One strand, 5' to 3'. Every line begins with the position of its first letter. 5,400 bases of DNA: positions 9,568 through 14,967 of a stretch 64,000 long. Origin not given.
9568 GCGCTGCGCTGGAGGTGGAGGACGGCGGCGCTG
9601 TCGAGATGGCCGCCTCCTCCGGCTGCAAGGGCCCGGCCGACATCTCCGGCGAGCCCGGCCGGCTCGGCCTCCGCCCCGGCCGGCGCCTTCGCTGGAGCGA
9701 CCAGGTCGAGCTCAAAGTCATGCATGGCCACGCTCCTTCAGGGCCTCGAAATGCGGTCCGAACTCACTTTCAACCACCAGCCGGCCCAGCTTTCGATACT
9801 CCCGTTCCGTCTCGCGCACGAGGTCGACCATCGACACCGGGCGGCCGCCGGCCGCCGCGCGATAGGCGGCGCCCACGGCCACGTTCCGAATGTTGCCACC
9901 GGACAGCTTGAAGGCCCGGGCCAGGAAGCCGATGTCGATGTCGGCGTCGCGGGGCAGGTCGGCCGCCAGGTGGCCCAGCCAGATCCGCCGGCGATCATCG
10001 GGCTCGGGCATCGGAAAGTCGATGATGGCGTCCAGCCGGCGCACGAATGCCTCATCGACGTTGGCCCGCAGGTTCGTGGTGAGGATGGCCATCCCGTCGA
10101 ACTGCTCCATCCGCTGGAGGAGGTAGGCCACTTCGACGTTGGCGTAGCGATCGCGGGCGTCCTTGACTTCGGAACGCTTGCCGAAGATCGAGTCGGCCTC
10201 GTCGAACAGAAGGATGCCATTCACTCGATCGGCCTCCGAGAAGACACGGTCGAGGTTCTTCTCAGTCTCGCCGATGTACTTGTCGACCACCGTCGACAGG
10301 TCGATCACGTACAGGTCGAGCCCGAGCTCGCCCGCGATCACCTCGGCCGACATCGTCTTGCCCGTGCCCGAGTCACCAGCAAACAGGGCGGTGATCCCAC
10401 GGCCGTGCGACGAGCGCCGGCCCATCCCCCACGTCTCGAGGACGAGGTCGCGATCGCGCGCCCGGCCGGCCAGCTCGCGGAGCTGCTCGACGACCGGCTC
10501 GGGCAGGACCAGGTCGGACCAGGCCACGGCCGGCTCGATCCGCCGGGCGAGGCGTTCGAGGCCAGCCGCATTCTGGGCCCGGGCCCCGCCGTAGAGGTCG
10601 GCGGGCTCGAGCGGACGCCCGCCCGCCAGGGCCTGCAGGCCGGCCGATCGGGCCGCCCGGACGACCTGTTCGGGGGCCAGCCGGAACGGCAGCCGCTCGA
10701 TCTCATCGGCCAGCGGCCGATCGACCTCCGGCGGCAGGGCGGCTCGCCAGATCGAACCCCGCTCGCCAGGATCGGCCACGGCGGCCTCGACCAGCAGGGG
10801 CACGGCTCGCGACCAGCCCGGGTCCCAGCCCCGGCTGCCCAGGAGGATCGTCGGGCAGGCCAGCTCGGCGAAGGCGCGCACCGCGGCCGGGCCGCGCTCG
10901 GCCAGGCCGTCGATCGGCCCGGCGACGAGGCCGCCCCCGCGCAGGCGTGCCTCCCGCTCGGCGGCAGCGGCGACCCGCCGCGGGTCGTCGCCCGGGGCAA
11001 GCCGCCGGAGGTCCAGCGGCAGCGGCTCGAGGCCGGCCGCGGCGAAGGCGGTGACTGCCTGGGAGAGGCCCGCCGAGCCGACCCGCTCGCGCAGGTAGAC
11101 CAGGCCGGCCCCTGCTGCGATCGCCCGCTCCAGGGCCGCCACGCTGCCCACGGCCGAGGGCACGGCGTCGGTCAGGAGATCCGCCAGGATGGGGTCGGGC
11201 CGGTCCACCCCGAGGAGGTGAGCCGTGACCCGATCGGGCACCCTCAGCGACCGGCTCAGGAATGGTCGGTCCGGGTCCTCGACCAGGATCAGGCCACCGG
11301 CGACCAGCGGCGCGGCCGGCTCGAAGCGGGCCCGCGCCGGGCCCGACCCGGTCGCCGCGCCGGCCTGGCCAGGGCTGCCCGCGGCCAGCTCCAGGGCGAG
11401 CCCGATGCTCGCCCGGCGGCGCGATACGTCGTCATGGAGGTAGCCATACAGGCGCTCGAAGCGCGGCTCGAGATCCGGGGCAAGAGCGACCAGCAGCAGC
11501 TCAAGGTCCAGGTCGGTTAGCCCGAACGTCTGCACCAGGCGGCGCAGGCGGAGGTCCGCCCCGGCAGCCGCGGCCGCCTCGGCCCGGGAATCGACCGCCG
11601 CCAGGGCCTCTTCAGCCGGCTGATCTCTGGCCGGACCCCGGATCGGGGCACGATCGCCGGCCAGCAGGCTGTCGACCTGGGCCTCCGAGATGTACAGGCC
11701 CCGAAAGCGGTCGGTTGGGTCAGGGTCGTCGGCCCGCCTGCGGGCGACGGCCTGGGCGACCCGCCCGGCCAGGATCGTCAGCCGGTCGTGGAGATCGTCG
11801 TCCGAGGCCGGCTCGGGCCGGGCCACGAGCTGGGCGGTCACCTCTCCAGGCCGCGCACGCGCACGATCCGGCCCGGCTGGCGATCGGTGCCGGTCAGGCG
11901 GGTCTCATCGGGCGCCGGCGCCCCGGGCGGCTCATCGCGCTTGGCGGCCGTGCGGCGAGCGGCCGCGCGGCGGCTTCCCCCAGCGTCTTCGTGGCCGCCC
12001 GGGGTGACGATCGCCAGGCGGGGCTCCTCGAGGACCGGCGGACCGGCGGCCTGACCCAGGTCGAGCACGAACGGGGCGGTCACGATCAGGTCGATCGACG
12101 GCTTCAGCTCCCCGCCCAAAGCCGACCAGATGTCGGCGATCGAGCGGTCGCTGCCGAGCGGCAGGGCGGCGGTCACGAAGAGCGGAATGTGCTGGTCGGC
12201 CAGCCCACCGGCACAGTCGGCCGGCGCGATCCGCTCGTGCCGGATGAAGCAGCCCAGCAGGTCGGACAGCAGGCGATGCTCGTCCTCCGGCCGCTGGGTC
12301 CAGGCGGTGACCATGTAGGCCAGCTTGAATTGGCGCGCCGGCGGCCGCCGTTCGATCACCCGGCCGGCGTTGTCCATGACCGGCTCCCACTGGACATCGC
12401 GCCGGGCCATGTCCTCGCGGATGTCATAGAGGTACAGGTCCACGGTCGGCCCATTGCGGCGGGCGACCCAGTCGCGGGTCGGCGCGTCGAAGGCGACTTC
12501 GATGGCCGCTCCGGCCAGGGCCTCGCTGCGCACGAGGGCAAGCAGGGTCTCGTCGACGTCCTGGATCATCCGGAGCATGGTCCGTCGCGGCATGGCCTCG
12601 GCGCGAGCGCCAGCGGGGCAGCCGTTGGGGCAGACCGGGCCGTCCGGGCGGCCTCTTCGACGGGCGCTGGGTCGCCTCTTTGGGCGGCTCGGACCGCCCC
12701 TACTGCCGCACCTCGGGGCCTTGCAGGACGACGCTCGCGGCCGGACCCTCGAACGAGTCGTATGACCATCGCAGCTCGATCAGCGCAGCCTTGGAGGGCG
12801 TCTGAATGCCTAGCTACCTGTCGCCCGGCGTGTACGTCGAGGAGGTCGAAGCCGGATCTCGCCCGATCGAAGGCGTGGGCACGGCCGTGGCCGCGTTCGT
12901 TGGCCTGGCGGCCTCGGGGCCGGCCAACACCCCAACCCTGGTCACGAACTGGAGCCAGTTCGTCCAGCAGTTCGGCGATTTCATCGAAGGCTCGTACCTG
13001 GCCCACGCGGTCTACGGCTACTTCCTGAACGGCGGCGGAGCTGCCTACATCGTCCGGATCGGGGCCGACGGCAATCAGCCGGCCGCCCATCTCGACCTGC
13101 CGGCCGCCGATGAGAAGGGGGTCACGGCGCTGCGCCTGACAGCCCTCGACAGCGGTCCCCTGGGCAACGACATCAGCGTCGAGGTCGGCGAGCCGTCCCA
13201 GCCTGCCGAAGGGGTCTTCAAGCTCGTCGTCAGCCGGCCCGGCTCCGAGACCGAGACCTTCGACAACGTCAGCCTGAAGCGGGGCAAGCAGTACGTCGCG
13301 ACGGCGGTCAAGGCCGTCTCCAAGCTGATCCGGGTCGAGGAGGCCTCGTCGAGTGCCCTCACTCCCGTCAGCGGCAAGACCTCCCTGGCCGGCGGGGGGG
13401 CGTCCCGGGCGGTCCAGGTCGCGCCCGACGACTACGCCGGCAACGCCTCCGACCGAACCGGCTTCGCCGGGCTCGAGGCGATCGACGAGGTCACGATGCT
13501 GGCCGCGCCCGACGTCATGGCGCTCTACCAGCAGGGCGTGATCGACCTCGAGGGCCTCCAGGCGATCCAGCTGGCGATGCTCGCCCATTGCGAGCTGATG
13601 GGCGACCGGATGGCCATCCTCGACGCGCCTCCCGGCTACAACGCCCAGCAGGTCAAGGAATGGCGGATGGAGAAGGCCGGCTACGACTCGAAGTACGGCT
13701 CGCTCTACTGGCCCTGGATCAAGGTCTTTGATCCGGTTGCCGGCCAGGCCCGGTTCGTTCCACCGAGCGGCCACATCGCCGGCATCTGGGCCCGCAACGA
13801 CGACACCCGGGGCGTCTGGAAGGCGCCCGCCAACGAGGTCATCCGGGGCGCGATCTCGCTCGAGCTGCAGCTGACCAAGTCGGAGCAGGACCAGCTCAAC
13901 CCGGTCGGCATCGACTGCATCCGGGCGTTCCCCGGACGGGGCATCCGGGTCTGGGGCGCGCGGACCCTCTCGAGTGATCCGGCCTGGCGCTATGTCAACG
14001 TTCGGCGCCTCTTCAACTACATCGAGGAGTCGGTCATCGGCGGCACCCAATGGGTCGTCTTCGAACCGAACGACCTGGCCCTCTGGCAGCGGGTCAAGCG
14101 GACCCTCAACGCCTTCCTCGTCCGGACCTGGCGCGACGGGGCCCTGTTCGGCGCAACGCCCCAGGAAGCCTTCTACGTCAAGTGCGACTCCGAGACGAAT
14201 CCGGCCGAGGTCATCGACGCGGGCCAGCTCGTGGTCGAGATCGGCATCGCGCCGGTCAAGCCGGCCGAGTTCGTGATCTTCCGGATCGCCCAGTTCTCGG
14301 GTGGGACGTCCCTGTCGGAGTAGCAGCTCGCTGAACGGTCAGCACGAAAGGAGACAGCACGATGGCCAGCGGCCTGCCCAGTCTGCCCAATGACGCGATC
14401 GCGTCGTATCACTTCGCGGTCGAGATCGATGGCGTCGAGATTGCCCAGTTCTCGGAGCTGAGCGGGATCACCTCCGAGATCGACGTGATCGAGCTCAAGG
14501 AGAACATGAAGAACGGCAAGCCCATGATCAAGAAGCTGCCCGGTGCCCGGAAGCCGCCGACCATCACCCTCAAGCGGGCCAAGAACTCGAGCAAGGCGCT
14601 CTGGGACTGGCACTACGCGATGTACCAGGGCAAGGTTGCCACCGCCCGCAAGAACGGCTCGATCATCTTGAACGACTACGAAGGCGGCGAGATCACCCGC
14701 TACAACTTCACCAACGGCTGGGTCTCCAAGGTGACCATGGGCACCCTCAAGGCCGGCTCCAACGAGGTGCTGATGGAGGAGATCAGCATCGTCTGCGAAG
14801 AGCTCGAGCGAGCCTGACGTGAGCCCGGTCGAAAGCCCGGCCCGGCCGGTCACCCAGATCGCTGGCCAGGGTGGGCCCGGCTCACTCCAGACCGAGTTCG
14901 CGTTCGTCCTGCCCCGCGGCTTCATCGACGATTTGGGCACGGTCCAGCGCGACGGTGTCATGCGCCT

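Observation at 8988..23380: Complete Afp/PVC-like contractile injection system in two divergent operons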

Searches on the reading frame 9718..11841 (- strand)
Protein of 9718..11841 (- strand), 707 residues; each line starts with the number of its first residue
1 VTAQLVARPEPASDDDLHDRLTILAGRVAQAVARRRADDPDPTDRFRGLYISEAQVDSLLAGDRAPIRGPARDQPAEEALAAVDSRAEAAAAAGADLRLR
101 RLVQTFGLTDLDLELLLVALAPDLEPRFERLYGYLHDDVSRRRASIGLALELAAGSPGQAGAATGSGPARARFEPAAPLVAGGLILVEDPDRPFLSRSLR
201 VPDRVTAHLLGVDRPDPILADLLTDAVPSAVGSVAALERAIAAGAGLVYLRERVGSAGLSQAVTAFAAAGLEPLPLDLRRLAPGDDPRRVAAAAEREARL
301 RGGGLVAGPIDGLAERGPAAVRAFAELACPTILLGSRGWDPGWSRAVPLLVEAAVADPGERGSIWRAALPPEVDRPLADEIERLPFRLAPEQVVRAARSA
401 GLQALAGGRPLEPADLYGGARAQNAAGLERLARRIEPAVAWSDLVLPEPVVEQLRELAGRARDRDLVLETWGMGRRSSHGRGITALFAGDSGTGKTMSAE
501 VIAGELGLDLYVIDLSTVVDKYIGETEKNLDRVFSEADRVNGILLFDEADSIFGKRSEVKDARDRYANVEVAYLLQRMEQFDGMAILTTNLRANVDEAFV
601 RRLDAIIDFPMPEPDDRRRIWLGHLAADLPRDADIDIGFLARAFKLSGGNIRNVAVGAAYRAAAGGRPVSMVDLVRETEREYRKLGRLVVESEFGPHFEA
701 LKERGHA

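Call 12: search_protein_families(library=pfam, max_evalue=0.01, proteins=[window:9718-11841:-])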
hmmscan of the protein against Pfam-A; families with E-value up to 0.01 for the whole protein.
window:9718-11841:- (707 aa): 2 families
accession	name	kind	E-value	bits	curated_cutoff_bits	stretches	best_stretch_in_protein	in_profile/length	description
PF22977.2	WHD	-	2.9e-29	102.7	27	1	17-221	20-219/221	Winged helix domain, variant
PF00004.35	AAA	-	2.8e-24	86.5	21.2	1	486-610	2-130/131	ATPase family associated with various cellular activities (AAA)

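Call 38: search_protein_families(library=ncbifam, max_evalue=0.01, proteins=[window:9718-11841:-])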
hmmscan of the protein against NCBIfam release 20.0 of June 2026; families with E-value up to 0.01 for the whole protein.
window:9718-11841:- (707 aa): 13 families
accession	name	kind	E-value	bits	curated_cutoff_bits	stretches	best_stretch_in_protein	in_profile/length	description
NF042959.1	IteA_antiphage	equivalog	3.6e-22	79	510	1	435-661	85-303/367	anti-phage ATPase IteA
NF003069.1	PRK03992.1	subfamily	4.2e-18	65.7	500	1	486-676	169-367/379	proteasome-activating nucleotidase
TIGR01242.2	TIGR01242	subfamily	4.2e-18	65.5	500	1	486-676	152-350/362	proteasome-activating nucleotidase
TIGR01243.1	CDC48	subfamily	1.1e-16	60.4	802.65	1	437-659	173-393/733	CDC48 family AAA ATPase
NF047747.1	PrtsmActNtasePan2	equivalog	2.4e-16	60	700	1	485-672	188-383/397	proteasome-activating nucleotidase Pan2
NF041006.2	cell_div_CdvC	equivalog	5.9e-15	55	650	1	481-644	135-303/370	cell division protein CdvC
NF047748.1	PrtsmActNtasePan1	equivalog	8.4e-14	51.4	750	1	485-663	185-370/405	proteasome-activating nucleotidase Pan1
NF008004.0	PRK10733.1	equivalog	2.6e-12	45.5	1008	1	485-678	188-389/644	ATP-dependent zinc metalloprotease FtsH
TIGR01241.2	FtsH_fam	equivalog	5.2e-12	45.3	600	1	485-680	198-401/598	ATP-dependent zinc metalloprotease FtsH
TIGR03922.1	T7SS_EccA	equivalog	6.4e-07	28.3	466.65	1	485-596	315-429/557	type VII secretion AAA-ATPase EccA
TIGR03689.1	pup_AAA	equivalog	1.4e-05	24.1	504.75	1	486-635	220-388/512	proteasome ATPase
NF003229.0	PRK04195.1-5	equivalog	1.8e-05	23.7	280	1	469-555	34-118/413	replication factor C large subunit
NF003745.1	PRK05342.1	equivalog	0.0062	15.4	359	1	486-564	113-198/418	ATP-dependent Clp protease ATP-binding subunit ClpX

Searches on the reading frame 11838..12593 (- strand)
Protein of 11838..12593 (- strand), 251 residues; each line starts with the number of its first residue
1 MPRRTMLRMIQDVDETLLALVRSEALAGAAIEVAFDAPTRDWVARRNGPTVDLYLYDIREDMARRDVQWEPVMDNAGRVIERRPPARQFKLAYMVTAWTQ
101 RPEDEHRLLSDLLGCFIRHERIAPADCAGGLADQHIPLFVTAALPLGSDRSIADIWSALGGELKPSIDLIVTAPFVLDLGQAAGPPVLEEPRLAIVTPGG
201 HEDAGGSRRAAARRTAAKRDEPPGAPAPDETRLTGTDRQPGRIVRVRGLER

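Call 12: search_protein_families(library=pfam, max_evalue=0.01, proteins=[window:11838-12593:-])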
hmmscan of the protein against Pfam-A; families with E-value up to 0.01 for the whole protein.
window:11838-12593:- (251 aa): 1 family
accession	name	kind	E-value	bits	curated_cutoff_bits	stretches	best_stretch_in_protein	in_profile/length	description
PF14065.11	Pvc16_N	-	1.2e-37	129.8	27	1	12-188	1-179/180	Pvc16 N-terminal domain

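Call 33: search_solved_structures(query=window:11838-12593:-, max_evalue=0.001)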
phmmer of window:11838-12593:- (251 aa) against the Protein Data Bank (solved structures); distinct sequences matched with E-value up to 0.001: 3.
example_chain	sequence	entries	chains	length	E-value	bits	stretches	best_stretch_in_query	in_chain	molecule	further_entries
9gts_0A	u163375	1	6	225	2.6e-55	191.1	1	9-202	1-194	Pvc16 N-terminal domain-containing protein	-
6j0f_A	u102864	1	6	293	4.3e-06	29.9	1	9-188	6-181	Pvc16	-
6rap_E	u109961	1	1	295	4.6e-05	26.5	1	11-183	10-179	Afp16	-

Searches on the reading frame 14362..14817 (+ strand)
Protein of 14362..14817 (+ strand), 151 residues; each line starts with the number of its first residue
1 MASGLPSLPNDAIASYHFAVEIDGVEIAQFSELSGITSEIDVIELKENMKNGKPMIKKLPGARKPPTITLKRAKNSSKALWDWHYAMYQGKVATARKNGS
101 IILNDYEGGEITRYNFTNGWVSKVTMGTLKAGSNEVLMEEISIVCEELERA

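Call 12: search_protein_families(library=pfam, max_evalue=0.01, proteins=[window:14362-14817:+])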
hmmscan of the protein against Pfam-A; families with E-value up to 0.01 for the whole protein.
window:14362-14817:+ (151 aa): 1 family
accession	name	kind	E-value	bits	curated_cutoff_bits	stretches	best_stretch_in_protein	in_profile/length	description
PF06841.18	Phage_T4_gp19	-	4.3e-32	111.2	28.2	1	15-149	2-134/134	T4-like virus tail tube protein gp19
